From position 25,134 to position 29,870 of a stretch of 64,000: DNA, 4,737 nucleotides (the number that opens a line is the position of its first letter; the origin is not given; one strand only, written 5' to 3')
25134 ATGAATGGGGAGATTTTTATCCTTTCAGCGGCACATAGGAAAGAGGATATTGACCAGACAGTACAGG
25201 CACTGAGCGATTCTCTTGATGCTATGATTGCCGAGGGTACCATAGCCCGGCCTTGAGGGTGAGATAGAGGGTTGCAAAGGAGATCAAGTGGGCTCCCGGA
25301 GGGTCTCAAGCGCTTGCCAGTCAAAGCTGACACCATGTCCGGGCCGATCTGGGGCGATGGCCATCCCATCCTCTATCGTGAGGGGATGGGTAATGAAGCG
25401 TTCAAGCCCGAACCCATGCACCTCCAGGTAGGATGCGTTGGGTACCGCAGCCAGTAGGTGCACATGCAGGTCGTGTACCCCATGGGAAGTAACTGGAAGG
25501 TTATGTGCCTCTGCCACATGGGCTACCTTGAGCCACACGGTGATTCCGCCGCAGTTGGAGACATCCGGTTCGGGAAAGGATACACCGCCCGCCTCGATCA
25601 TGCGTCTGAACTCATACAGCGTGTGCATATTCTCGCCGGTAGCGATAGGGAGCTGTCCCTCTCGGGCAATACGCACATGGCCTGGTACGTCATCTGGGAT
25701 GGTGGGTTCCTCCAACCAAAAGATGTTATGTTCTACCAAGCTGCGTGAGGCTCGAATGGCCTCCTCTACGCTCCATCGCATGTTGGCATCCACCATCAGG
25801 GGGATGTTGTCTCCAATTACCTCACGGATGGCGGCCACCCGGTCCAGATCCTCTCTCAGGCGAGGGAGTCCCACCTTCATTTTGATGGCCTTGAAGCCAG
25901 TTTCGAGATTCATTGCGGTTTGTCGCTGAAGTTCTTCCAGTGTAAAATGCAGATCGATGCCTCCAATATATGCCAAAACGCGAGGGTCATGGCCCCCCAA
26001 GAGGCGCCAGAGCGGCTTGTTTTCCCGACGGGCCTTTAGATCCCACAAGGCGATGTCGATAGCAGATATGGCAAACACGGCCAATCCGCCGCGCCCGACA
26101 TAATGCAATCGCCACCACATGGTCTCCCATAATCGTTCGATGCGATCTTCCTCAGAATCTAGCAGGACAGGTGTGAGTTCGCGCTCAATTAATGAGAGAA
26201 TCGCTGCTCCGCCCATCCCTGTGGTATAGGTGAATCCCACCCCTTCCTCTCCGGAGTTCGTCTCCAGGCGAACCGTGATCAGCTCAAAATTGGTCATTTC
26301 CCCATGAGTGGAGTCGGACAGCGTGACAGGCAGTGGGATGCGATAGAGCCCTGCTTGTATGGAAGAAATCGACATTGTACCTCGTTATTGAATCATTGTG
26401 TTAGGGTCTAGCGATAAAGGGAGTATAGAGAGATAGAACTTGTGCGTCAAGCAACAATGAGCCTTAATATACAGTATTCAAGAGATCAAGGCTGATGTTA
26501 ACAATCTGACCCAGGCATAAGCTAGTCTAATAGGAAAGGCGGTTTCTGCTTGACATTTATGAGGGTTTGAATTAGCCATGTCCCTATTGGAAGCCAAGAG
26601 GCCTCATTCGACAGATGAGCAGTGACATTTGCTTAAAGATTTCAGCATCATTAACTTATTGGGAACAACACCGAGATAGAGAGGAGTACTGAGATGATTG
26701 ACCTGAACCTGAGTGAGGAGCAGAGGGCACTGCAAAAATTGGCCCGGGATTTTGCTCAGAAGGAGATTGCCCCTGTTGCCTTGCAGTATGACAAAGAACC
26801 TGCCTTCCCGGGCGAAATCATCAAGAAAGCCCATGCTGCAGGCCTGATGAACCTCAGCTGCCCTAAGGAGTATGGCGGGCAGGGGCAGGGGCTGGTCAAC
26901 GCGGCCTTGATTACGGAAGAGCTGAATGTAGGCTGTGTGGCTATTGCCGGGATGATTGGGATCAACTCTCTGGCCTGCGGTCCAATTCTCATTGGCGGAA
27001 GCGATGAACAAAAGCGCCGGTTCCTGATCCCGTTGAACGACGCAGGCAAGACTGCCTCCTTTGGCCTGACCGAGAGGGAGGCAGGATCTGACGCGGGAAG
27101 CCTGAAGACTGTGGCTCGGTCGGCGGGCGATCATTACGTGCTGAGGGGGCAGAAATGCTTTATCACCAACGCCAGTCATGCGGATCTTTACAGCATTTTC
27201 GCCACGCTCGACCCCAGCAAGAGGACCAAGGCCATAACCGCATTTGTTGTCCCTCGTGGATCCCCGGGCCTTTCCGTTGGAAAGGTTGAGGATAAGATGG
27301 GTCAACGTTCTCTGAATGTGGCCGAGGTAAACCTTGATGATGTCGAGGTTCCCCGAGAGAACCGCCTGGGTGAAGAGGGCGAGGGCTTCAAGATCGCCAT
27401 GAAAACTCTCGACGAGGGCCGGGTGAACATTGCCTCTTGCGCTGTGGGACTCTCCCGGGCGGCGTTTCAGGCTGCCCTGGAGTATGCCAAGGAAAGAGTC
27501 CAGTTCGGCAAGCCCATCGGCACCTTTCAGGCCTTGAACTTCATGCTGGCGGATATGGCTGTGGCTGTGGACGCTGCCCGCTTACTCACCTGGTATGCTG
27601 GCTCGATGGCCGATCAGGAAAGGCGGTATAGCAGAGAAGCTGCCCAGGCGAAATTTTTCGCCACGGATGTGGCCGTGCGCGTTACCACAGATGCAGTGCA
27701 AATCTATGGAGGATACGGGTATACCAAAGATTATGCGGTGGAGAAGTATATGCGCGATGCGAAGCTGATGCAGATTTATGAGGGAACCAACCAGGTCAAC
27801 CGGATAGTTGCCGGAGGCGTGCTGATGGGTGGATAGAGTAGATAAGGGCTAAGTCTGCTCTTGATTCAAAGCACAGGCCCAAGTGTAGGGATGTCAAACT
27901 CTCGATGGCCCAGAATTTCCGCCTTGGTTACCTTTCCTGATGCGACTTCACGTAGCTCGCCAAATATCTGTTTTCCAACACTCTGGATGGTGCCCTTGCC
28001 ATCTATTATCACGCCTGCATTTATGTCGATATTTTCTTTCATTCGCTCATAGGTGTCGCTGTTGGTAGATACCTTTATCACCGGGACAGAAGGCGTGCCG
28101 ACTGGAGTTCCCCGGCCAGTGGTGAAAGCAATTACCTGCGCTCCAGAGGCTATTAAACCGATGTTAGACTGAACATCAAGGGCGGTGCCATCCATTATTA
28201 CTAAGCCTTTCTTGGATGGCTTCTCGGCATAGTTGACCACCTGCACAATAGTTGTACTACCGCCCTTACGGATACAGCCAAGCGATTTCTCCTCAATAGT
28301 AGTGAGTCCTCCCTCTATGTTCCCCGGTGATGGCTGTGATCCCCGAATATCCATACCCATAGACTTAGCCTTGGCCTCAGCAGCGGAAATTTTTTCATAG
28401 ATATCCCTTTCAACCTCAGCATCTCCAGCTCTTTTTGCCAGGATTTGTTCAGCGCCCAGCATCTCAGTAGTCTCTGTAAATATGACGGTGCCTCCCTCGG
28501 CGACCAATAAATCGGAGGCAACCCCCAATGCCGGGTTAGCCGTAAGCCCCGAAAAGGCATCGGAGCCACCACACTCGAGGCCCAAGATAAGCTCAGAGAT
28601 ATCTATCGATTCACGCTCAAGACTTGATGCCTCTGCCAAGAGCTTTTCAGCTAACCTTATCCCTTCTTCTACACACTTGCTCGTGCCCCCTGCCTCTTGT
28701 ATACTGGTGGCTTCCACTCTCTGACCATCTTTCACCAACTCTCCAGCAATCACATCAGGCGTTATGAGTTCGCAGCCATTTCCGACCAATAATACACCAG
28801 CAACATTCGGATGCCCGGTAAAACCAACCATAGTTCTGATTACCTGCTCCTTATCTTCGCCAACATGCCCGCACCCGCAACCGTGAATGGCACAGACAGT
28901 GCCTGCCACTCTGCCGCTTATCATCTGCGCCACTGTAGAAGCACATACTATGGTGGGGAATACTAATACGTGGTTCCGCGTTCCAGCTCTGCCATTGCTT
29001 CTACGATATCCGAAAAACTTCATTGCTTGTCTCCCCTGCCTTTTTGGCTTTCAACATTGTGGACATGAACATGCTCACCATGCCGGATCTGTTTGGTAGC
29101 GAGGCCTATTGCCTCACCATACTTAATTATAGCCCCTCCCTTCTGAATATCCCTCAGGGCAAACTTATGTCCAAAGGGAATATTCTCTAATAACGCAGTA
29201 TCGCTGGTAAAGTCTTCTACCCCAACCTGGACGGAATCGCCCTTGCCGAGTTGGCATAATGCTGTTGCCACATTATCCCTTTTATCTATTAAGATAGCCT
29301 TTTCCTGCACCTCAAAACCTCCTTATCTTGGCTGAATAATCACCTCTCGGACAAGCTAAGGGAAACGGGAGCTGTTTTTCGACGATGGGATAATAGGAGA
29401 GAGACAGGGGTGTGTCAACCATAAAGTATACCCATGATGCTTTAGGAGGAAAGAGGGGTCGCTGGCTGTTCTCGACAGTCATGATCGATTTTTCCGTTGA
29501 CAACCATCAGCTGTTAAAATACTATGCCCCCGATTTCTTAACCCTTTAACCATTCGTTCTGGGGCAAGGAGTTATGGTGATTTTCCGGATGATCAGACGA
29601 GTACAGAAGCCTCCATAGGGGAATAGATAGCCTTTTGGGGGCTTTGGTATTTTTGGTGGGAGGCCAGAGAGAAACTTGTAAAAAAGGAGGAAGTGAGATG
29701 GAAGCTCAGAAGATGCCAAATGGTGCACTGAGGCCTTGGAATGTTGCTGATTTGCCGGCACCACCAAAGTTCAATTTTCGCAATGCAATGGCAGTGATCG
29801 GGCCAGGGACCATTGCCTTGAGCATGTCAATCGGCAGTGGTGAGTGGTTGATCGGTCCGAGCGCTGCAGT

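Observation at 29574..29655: Candidate leader-peptide attenuator: 14-codon uORF ending Pro-Pro-stop whose last codons form the 5' arm of a terminator-like hairpin (copy A)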

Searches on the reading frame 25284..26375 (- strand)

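Call 14: search_protein_families(library=pfam, proteins=[window:25284-26375:-])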
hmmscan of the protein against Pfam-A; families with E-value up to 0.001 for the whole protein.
window:25284-26375:- (363 aa): 2 families
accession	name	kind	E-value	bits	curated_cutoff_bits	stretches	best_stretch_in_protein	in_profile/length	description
PF13378.12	MR_MLE_C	-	2.6e-66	223.9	29.4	1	151-354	4-218/219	Enolase C-terminal domain-like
PF02746.21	MR_MLE_N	-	2.5e-17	63.6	22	1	16-127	15-117/117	Mandelate racemase / muconate lactonizing enzyme, N-terminal domain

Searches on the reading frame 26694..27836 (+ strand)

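Call 14: search_protein_families(library=pfam, proteins=[window:26694-27836:+])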
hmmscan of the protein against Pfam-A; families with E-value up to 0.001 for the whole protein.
window:26694-27836:+ (380 aa): 5 families
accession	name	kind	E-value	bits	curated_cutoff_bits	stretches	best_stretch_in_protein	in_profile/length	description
PF00441.29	Acyl-CoA_dh_1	-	2.3e-47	161.3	22.4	1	229-371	1-143/150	Acyl-CoA dehydrogenase, C-terminal domain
PF02771.21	Acyl-CoA_dh_N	-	7.4e-31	107.3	22.9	1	7-114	1-109/113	Acyl-CoA dehydrogenase, N-terminal domain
PF02770.24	Acyl-CoA_dh_M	-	8.9e-25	87.1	33.3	1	122-217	1-97/97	Acyl-CoA dehydrogenase, middle domain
PF08028.16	Acyl-CoA_dh_2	-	1.5e-20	74.3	22.7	1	246-366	3-133/134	Acyl-CoA dehydrogenase, C-terminal domain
PF22924.1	ACOX_C_alpha1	-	2.2e-05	24.8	27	0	311-368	102-159/169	Acyl-CoA oxidase, C-alpha1 domain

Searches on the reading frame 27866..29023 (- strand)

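Call 14: search_protein_families(library=pfam, proteins=[window:27866-29023:-])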
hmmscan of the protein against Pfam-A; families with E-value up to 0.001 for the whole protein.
window:27866-29023:- (385 aa): 2 families
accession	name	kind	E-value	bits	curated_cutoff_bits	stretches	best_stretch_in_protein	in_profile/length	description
PF20629.2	GD_AH_C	-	1e-96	323.4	26.8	1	142-380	1-238/242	D-galactarate/Altronate dehydratase, C-terminal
PF04295.18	GD_AH_second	-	9.5e-37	126.5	27.3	1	5-133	1-136/136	D-galactarate dehydratase/Altronate hydrolase, second domain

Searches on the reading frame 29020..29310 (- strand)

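Call 14: search_protein_families(library=pfam, proteins=[window:29020-29310:-])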
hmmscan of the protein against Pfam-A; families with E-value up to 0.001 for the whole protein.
window:29020-29310:- (96 aa): 1 family
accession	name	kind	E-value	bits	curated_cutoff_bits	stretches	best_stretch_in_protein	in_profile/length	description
PF08666.17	SAF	-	1.8e-05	25.6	21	1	37-87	20-63/63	SAF domain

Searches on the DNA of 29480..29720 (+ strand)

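Call 32: search_rna_families(source=window, start=29480, end=29720, threshold=evalue, max_evalue=10)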
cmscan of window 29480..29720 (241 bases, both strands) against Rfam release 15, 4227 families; matches with E-value up to 10: 3.
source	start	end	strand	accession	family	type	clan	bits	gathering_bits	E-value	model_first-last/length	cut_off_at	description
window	29601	29647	+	RF00697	mir-186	Gene; miRNA;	-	17.4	70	0.77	1-82/82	no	mir-186 microRNA precursor family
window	29605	29653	+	RF00489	ctRNA_p42d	Gene; antisense;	-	15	50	1.4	1-46/46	no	ctRNA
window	29543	29611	-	RF01990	SECIS_4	Cis-reg;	-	14.4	38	1.8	1-38/38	no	Selenocysteine insertion sequence 4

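Call 51: build_rna_model(alignment_id=A4)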
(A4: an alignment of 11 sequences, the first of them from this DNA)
Model R1 built from alignment A4 (11 sequences, 134 columns); structure: RNAalifold consensus.
model positions 126; base pairs 10; branch points 0; effective number of sequences 6.45; information 0.59 bits per position. Calibrated on 0.2 Mb of random sequence (short: E-values are rough).
structure used (alignment columns):
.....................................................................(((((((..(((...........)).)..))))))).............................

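Call 52: search_with_rna_model(model_id=R1, sources=[window, L004, L005, L006, L007, L008, L012, L013, L014, L037, L038, L039, L040, L041, L042, L043, L044, L045, L046, L047, L048, L050, L051, L052, L001, L018, L021, L025, L028, L049, L022, L036, L034, L002, L016], max_evalue=1)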
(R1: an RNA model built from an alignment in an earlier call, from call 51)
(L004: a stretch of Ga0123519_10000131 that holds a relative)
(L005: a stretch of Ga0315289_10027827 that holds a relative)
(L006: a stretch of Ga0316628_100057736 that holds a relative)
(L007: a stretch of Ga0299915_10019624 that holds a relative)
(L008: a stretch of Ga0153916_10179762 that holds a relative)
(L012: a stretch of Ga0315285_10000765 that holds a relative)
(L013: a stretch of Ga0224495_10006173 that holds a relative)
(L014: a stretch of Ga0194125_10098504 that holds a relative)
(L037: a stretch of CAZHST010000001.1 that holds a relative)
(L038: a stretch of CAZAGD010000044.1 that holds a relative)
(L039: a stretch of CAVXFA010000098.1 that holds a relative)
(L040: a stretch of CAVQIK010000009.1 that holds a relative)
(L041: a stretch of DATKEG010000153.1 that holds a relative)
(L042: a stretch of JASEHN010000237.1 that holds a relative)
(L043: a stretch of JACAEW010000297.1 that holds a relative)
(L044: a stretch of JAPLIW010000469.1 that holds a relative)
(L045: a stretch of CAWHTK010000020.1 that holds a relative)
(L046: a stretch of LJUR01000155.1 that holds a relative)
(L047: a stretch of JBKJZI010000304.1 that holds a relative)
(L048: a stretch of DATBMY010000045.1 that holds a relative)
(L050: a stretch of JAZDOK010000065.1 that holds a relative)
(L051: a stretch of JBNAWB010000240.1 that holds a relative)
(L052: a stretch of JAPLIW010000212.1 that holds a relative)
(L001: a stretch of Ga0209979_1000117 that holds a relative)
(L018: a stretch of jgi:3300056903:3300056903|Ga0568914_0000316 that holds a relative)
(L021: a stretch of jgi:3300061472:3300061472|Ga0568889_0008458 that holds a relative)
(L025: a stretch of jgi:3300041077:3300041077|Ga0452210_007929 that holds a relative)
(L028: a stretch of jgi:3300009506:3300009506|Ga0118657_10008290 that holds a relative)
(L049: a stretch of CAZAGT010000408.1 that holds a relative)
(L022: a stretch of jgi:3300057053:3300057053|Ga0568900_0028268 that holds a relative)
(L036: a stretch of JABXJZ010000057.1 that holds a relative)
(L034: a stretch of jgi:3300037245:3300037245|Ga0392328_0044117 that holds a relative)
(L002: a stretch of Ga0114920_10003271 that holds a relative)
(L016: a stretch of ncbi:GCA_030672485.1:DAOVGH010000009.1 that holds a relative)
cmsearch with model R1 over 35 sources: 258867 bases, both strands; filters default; matches with E-value up to 1: 24.
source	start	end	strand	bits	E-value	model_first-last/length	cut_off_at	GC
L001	3847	3973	+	124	2.3e-29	1-126/126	no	0.51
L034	1643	1768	+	122.5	5.3e-29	1-126/126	no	0.42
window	39042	39167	+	121.5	9.7e-29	1-126/126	no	0.41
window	29541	29670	+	116.5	1.8e-27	1-126/126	no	0.48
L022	2640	2765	+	116.3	2e-27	1-126/126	no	0.52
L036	697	822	+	113.8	8.5e-27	1-126/126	no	0.53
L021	2787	2910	+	98.6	6e-23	1-126/126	no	0.45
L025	2707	2831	+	85.4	1.3e-19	1-126/126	no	0.54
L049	2794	2918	+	75.8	3.4e-17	1-126/126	no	0.52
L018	2789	2914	+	74.6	6.7e-17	1-126/126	no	0.5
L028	2793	2918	+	67.5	4.3e-15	1-126/126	no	0.52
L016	423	501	+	44.4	2.8e-09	1-126/126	no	0.48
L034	1681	1749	-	36.9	2.3e-07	57-126/126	no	0.38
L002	3831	3908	+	33.4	1.7e-06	1-126/126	no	0.5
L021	2823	2942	-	33.1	2.1e-06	1-126/126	no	0.47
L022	2702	2738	-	27.8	4.5e-05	65-101/126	no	0.49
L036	759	795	-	26.1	0.00012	65-101/126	no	0.54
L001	3905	3946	-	19.5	0.0057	65-105/126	no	0.52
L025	2767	2804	-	18.1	0.013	65-102/126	no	0.61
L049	2858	2890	-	16.2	0.039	66-98/126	no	0.67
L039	5235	5319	-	13.5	0.18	1-126/126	no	0.58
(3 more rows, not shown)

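Call 61: search_with_rna_model(model_id=R1, source=L053, max_evalue=10, filters=off, show_alignments=2, start=1, end=400)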
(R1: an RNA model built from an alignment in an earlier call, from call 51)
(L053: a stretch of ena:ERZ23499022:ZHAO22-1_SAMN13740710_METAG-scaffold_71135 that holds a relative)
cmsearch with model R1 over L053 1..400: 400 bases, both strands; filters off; matches with E-value up to 10: 13.
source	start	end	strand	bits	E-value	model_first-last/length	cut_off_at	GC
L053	126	144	+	-1.4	1.6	74-92/126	no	0.37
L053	112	131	-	-1.8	2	1-126/126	no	0.8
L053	306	340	+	-1.9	2.2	1-126/126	no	0.69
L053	261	288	+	-2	2.3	1-126/126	no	0.5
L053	46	63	+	-2.4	2.9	74-91/126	no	0.44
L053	30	41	-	-2.4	2.9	1-126/126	no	0.5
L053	247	269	-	-2.9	4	1-126/126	no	0.52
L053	182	196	+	-3.1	4.4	75-89/126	no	0.6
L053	213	235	+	-3.4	5.1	1-126/126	no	0.61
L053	142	159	-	-3.4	5.3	1-126/126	no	0.33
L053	381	395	+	-4.3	8.9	75-89/126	no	0.47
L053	50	74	-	-4.3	9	1-126/126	no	0.48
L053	331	342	-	-4.5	9.8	1-126/126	no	0.58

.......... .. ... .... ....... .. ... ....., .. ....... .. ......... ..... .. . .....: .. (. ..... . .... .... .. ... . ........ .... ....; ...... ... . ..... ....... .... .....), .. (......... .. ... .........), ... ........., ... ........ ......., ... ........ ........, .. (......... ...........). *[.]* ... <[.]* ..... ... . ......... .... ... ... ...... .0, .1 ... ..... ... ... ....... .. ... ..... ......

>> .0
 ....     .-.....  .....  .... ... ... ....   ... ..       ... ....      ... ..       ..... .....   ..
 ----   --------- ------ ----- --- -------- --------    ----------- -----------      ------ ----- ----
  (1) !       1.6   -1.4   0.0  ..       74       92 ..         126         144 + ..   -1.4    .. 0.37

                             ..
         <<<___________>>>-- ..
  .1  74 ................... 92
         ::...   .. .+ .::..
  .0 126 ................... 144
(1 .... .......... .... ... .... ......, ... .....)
